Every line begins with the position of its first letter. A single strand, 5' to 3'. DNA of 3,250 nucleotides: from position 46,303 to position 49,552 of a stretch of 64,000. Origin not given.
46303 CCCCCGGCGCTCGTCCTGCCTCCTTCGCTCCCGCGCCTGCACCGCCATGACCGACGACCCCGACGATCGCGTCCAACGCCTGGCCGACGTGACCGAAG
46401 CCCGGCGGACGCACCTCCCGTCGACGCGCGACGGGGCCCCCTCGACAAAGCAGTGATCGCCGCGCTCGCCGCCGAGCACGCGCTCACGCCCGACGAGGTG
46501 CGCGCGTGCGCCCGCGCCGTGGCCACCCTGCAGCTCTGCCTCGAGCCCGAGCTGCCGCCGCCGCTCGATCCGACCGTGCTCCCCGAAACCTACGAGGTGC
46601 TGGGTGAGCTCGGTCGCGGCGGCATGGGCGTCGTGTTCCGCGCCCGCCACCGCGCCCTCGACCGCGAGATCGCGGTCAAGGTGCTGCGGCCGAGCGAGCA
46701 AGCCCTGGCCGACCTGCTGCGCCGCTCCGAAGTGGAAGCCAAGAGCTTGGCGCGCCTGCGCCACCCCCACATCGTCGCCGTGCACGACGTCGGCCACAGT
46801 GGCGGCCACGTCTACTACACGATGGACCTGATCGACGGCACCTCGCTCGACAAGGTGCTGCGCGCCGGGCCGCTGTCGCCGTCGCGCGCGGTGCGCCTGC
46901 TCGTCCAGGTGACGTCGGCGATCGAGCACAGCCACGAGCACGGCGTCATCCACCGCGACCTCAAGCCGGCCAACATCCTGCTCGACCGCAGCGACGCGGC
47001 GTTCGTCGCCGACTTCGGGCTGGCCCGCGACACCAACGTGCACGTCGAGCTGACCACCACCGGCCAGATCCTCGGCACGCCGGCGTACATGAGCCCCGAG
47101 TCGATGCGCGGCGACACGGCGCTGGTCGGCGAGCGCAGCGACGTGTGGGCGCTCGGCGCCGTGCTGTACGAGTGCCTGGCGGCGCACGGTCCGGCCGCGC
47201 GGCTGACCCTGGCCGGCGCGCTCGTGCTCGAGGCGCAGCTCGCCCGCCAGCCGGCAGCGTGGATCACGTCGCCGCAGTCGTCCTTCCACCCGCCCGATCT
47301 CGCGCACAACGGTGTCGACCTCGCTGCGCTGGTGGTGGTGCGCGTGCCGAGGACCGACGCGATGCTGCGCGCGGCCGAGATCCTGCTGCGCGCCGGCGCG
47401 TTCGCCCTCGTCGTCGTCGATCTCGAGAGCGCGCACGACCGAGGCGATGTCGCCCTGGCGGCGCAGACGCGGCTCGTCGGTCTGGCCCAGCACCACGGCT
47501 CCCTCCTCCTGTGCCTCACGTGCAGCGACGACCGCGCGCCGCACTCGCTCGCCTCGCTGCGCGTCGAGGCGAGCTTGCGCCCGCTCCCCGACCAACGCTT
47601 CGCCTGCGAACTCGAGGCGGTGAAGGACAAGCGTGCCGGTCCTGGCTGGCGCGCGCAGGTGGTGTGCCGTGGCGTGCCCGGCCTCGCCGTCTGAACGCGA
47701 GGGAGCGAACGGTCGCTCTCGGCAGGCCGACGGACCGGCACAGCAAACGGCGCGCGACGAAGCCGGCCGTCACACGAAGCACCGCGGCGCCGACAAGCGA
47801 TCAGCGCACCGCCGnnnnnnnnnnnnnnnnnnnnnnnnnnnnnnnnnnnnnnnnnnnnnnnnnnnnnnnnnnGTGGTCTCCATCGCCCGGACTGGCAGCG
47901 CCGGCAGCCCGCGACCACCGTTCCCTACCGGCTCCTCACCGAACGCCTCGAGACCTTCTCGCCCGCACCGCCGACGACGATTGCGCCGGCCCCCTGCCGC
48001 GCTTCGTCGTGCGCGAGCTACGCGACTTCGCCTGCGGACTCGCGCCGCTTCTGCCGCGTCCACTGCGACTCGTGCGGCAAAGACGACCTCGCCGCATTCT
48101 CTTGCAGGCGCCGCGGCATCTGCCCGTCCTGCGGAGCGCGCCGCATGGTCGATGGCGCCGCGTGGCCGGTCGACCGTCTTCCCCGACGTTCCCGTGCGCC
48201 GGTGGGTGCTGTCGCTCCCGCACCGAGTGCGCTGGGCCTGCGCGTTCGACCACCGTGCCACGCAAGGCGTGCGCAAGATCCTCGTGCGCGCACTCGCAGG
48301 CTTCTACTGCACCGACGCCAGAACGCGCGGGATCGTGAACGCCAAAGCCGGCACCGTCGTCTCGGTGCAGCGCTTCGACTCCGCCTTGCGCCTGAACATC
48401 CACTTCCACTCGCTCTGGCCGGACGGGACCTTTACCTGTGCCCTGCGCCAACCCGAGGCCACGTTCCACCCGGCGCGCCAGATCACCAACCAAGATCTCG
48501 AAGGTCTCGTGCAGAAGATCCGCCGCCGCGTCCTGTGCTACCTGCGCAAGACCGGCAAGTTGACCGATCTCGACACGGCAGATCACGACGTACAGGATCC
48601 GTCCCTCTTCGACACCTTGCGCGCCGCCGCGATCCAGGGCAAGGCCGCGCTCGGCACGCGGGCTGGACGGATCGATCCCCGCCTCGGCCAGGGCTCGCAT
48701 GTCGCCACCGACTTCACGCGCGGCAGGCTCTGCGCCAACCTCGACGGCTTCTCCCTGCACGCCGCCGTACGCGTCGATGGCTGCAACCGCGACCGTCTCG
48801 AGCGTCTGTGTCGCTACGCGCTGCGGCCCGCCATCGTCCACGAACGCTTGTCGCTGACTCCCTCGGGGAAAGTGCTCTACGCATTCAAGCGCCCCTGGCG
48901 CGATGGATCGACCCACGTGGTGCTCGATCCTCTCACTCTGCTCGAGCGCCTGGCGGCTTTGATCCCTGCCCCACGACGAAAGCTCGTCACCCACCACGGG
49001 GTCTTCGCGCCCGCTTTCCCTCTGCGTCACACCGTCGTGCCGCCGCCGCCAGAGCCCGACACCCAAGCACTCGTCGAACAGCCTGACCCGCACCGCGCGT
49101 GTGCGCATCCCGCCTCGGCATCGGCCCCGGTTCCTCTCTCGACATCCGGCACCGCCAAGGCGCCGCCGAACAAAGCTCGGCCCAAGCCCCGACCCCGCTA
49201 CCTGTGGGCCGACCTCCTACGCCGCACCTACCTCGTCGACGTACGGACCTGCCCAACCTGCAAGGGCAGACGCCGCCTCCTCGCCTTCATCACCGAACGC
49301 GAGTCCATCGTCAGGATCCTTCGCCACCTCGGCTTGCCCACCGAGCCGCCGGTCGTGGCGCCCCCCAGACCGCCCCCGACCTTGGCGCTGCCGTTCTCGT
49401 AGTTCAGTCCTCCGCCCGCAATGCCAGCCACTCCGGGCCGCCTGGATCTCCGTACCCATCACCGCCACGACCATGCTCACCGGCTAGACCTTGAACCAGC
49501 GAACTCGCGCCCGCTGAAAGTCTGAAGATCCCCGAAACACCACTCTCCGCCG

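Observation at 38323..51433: IS91-family copies carry different lengths of the same upstream gene (imuA), a signature of one-ended rolling-circle transposition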

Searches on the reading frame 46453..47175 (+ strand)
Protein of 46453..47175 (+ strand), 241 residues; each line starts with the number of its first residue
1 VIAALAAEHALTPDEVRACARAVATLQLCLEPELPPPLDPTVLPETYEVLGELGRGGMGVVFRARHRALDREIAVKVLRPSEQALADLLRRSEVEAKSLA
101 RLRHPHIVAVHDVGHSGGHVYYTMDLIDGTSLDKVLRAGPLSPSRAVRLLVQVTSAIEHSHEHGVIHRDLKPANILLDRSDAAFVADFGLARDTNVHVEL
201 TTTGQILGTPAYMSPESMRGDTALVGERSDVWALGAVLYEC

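Call 52: find_homologous_proteins(query=window:46453-47175:+, max_evalue=1e-20)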
Query window:46453-47175:+ (241 aa): 7463 proteins with E <= 1e-20 among 8000 candidates; the best 120 are listed.
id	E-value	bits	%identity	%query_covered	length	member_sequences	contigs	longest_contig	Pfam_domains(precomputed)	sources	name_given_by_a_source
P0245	3.7e-81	290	57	100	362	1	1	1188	PF06293.21,PF07714.24,PF00069.32,PF03109.23,PF01163.29,PF01636.30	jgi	jgi:serine/threonine-protein kinase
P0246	3.3e-78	281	61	81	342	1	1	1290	PF07714.24,PF00069.32,PF03109.23,PF01636.30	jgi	-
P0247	4.0e-72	261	55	99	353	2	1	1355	PF07714.24,PF00069.32,PF03109.23,PF01636.30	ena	-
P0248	6.9e-70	254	52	99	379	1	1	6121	PF07714.24,PF00069.32,PF03109.23,PF01636.30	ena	-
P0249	5.9e-69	251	52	99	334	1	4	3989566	PF06293.21,PF07714.24,PF00069.32,PF03109.23,PF14531.13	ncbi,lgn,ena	ncbi:MAG: serine/threonine-protein kinase [Planctomycetota bacterium]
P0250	3.3e-66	242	57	83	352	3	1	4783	PF07714.24,PF00069.32,PF03109.23,PF14531.13,PF01163.29,PF01636.30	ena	-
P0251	5.2e-65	238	55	85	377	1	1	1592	PF07714.24,PF00069.32,PF03109.23,PF01636.30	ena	-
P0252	9.4e-63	230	53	83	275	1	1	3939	PF07714.24,PF00069.32,PF03109.23,PF01636.30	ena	-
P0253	1.8e-61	226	52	99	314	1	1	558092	PF06293.21,PF07714.24,PF00069.32,PF03109.23,PF01636.30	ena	-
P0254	3.6e-61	225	51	88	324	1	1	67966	PF07714.24,PF00069.32,PF03109.23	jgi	jgi:serine/threonine protein kinase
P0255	2.8e-58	216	52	88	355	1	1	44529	PF07714.24,PF00069.32,PF01636.30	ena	-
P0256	3.9e-58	215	51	85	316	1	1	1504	PF07714.24,PF00069.32,PF03109.23,PF01636.30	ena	-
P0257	3.0e-57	212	55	80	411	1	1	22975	PF07714.24,PF00069.32,PF03109.23,PF01636.30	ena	-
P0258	1.7e-56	210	47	83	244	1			PF07714.24,PF00069.32,PF03109.23,PF01636.30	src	-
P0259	7.9e-56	208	53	80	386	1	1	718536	PF06293.21,PF07714.24,PF00069.32,PF03109.23,PF14531.13,PF01636.30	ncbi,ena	-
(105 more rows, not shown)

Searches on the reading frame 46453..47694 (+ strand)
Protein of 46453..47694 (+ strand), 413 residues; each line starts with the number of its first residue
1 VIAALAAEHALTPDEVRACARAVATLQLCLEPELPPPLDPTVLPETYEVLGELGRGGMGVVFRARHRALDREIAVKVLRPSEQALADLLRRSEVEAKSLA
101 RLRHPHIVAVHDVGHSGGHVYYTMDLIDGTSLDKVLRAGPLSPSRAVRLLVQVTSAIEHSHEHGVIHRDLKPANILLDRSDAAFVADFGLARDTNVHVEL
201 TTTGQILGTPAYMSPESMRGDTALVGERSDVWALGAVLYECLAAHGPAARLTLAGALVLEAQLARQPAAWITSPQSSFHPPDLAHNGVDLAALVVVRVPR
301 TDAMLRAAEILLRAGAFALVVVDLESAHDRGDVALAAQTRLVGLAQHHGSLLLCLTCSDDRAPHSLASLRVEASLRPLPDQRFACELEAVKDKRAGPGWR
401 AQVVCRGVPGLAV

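Call 5: search_protein_families(library=pfam, proteins=[window:46453-47694:+], max_evalue=0.01)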
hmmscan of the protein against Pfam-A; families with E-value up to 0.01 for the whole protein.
window:46453-47694:+ (413 aa): 6 families
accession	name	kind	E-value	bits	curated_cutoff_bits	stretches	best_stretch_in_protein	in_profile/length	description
PF00069.31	Pkinase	-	1.9e-45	155.8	31.7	1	47-248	1-197/263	Protein kinase domain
PF07714.23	PK_Tyr_Ser-Thr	-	1.1e-31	110.5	23.1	1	51-245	5-202/258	Protein tyrosine and serine/threonine kinase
PF03109.22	ABC1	-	4.1e-07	29.8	22.9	1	121-195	144-218/244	ABC1 atypical kinase-like domain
PF01636.29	APH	-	1.1e-05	25.7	23.2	1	161-207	166-213/239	Phosphotransferase enzyme family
PF14531.12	Kinase-like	-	2.8e-05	24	25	1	148-248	149-251/289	Kinase-like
PF06293.20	Kdo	-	0.002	18.1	21.3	0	130-181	103-155/207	Lipopolysaccharide kinase (Kdo/WaaP) family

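Call 63: find_encoding_contigs(protein=window:46453-47691:+, flank=5000, max_places=5)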
Protein window:46453-47691:+ (413 aa): no gene with exactly this product is on record in the collection.

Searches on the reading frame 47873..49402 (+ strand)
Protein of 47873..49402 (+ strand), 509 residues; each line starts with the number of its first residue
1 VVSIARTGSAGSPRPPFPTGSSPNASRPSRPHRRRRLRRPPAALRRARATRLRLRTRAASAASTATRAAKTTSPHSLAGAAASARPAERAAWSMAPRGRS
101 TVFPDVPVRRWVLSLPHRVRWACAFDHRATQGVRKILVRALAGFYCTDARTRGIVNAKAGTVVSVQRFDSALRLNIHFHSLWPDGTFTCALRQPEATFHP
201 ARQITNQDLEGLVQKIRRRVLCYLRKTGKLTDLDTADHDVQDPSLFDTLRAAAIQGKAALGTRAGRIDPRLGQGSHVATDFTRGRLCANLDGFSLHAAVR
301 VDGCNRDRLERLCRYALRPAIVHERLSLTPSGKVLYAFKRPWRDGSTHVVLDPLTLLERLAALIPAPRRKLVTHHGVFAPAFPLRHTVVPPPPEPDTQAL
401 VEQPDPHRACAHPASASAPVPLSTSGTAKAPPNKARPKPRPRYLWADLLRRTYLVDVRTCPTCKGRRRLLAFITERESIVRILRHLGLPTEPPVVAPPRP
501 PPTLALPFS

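Call 5: search_protein_families(library=pfam, proteins=[window:47873-49402:+], max_evalue=0.01)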
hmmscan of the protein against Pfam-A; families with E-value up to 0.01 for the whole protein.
window:47873-49402:+ (509 aa): 1 family
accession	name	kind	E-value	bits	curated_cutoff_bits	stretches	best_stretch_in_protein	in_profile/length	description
PF04986.18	Y2_Tnp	-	4.5e-21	76.1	20.9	1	160-379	1-177/183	Putative transposase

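Call 7: search_protein_families(library=ncbifam, proteins=[window:47873-49402:+], max_evalue=0.01)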
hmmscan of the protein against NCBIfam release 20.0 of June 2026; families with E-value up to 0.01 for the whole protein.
window:47873-49402:+ (509 aa): 2 families
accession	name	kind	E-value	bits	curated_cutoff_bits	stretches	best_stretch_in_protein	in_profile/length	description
NF052416.1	ISCR_clade_Ia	exception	2.3e-62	211.2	925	1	100-486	120-487/509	ISCR element clade Ia family transposase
NF033538.2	transpos_IS91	equivalog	3e-07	29.8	125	0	100-229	79-203/356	IS91 family transposase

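Call 29: find_related_loci(query=window:48170-49399:+, collection=genome_contigs, flank=6000)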
Query window:48170-49399:+ (410 aa) in genome_contigs; peptide patterns used: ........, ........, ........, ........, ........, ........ (x = any residue, [..] = any of these).
178 stretches matched a pattern, but none encodes a relative of the query by tblastn (E <= 1e-3).

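Call 30: find_homologous_proteins(query=window:48170-49399:+, max_evalue=0.00001)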
Query window:48170-49399:+ (410 aa): 1773 proteins with E <= 0.00001 among 8000 candidates; the best 120 are listed.
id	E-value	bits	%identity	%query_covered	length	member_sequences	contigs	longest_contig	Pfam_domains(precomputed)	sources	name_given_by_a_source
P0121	8.3e-277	936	100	100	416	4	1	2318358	PF04986.19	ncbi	ncbi:MAG: transposase [Planctomycetota bacterium]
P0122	2.8e-180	618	74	91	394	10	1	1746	PF04986.19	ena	-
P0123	8.3e-176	603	67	96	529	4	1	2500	PF14319.12,PF04986.19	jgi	jgi:hypothetical protein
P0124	2.5e-163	562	64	95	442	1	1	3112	PF04986.19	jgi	jgi:hypothetical protein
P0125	4.6e-162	558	89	69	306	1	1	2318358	PF04986.19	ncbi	ncbi:MAG: transposase [Planctomycetota bacterium]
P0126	8.0e-133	462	59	94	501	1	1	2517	PF14319.12,PF04986.19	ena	-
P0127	1.6e-130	454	55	100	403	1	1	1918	PF04986.19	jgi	jgi:hypothetical protein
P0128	2.6e-130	453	55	100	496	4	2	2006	PF14319.12,PF04986.19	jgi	jgi:hypothetical protein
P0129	4.5e-130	452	54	94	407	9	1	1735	PF04986.19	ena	-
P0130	1.9e-126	441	57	99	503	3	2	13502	PF14319.12,PF04986.19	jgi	jgi:hypothetical protein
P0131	9.8e-126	438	52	95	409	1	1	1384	PF04986.19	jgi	jgi:hypothetical protein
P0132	1.6e-123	431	70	68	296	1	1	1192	PF04986.19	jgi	jgi:hypothetical protein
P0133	4.4e-123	429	53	100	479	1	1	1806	PF14319.12,PF04986.19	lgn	-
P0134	2.5e-120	420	51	100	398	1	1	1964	PF04986.19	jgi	jgi:hypothetical protein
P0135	4.4e-120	420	53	100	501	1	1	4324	PF14319.12,PF04986.19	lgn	-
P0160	9.5e-100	353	69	51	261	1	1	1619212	PF04986.19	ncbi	ncbi:MAG: transposase [Planctomycetota bacterium]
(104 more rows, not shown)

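Call 31: list_cluster_members(proteins=[P0121, P0125, P0001, P0160, P0002])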
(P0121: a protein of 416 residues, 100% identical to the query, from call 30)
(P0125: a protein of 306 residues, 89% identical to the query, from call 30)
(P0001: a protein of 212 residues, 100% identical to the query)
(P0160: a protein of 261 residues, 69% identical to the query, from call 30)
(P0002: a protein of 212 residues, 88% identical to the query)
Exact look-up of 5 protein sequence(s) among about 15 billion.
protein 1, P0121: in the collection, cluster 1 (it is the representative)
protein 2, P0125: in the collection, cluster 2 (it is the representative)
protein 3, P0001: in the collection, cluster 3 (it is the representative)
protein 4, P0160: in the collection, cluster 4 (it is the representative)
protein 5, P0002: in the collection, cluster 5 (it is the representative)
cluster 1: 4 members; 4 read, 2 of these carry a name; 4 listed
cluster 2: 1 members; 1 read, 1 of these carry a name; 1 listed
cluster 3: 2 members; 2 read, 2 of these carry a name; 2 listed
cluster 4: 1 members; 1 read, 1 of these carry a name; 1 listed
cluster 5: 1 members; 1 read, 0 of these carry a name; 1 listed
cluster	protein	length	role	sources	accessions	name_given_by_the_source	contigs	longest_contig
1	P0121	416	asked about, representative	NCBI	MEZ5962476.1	MAG: transposase [Planctomycetota bacterium]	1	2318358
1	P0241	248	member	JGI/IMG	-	hypothetical protein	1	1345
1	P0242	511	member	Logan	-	-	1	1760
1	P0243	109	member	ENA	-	-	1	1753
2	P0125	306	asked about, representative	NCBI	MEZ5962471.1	MAG: transposase [Planctomycetota bacterium]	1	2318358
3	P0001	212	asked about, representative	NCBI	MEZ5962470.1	MAG: recombinase A [Planctomycetota bacterium]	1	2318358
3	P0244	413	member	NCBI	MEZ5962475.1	MAG: serine/threonine-protein kinase [Planctomycetota bacterium]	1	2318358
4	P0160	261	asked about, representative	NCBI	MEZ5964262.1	MAG: transposase [Planctomycetota bacterium]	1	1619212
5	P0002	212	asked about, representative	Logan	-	-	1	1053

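Call 33: find_encoding_contigs(protein=P0242, flank=5000, max_places=5)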
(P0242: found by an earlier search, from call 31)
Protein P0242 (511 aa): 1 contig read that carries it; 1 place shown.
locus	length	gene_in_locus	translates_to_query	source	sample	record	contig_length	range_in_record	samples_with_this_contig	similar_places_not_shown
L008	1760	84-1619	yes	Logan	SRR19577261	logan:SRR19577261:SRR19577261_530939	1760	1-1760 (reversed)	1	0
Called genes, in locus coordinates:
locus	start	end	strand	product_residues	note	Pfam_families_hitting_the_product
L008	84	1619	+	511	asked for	PF14319:Zn_Tnp_IS91, PF04986:Y2_Tnp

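Call 34: find_encoding_contigs(protein=P0123, flank=5000, max_places=5)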
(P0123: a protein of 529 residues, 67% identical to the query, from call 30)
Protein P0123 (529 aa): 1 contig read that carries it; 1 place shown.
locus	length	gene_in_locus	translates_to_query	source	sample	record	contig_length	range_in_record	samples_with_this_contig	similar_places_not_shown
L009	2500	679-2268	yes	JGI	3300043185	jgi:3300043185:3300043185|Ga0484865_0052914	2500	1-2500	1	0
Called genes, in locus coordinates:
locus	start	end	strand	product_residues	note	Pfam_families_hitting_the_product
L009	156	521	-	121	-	-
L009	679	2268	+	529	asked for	PF14319:Zn_Tnp_IS91, PF04986:Y2_Tnp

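Call 44: find_related_loci(query=A4, collection=metagenome_contigs, flank=4000)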
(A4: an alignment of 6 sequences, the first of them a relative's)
Query A4 (511 aa) in metagenome_contigs; peptide patterns used: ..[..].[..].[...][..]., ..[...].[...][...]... (x = any residue, [..] = any of these).
299 stretches matched a pattern; 44 encode a relative of the query (tblastn E <= 1e-3); 44 distinct loci.
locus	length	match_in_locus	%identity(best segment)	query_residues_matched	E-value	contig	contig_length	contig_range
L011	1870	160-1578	43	12-510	7e-128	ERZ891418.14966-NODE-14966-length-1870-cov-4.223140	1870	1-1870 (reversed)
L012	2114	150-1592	46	10-508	3e-122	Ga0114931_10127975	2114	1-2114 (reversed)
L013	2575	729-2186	45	3-506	8e-119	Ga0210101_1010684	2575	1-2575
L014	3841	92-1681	39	5-503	1e-102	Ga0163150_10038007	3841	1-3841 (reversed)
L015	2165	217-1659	38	8-510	4e-105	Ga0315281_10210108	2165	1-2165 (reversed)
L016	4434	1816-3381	38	5-503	5e-98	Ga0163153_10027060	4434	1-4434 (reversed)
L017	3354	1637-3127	39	7-493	2e-99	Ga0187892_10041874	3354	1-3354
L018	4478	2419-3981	38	5-503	7e-97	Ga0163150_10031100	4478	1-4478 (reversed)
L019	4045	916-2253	40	8-504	2e-90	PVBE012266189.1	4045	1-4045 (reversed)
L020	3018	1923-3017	48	8-367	4e-90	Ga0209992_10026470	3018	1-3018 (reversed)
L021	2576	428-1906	38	8-510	7e-85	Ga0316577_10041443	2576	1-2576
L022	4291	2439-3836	35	8-503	2e-81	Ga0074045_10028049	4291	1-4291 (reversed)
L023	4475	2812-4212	35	7-503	3e-81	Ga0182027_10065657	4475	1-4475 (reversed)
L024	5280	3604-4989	41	10-504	2e-80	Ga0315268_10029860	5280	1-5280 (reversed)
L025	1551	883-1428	70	7-188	3e-84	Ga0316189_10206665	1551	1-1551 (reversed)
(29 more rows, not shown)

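Call 50: find_encoding_contigs(protein=P0241, flank=3000, max_places=5)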
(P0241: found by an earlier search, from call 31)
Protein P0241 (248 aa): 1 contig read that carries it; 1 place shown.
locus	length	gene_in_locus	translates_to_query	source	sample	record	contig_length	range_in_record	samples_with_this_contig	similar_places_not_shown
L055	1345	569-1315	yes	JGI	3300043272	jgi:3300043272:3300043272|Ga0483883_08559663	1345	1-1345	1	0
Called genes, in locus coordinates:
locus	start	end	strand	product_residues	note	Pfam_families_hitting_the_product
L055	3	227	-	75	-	?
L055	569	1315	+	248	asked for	PF14319:Zn_Tnp_IS91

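Call 71: search_dna_similar(query=P0242, collection=plasmids, mode=protein, max_rows=12)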
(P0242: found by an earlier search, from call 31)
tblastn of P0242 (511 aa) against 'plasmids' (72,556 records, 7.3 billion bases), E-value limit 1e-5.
The search stops at 5000 records and this limit was reached: more records match than are counted here, and every count below describes the 5000 best-scoring records only.
Records with a match: at least 5000; places in all: 8032; records where one place covers at least 80% of the query: 2690.
Best place of each record, by identity: <60% 5000.
By first word of the organism name: Escherichia 1569; Klebsiella 1486; Salmonella 645; Enterobacter 307; Acinetobacter 196; Citrobacter 186; Pseudomonas 98; Providencia 82; Shigella 72; Vibrio 54; and 54 more.
By predicted mobility (MOB-suite, as given by PLSDB): conjugative 3732; non-mobilizable 703; mobilizable 565.
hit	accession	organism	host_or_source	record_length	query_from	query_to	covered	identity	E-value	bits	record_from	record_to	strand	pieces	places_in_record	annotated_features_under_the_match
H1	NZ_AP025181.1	Escherichia coli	Sus scrofa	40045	2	493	96%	37.4%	4e-79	276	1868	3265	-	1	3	IS91 family transposase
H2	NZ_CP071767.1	Acinetobacter towneri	porcine,cell culture,feces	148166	2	493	96%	37.4%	4e-79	276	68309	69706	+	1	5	IS91 family transposase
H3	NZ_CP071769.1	Acinetobacter towneri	porcine,cell culture,feces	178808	2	493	96%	37.4%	4e-79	276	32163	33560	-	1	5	IS91 family transposase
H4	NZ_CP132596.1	Psychrobacter sp. van23A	cell culture,water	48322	8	493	95%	37.7%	6e-76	268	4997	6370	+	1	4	IS91 family transposase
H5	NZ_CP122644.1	Escherichia coli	Sus scrofa,feces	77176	2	493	96%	37.2%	5e-78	274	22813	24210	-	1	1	IS91 family transposase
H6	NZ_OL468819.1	Pseudomonas aeruginosa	-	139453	8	488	94%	37.5%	1e-75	267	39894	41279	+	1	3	transposase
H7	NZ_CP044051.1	Klebsiella variicola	Homo sapiens,clinical isolate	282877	7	488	94%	37.3%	5e-76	268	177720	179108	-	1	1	transposase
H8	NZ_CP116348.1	Enterobacter ludwigii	strawberry,pure cluture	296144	7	488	94%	37.3%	1e-75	267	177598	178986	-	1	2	transposase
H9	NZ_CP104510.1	Escherichia coli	Poultry,Backyard chicken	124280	13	488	93%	37.7%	1e-75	266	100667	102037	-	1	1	transposase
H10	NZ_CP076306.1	Escherichia coli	Homo sapiens,urine, catheter urine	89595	8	488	94%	37.3%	1e-73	261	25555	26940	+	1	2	IS91 family transposase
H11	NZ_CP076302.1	Escherichia coli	Homo sapiens,urine, catheter urine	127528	8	488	94%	37.3%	1e-73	261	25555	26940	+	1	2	IS91 family transposase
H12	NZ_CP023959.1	Escherichia coli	Homo sapiens,urine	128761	8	488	94%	37.3%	1e-73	261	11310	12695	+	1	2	IS91 family transposase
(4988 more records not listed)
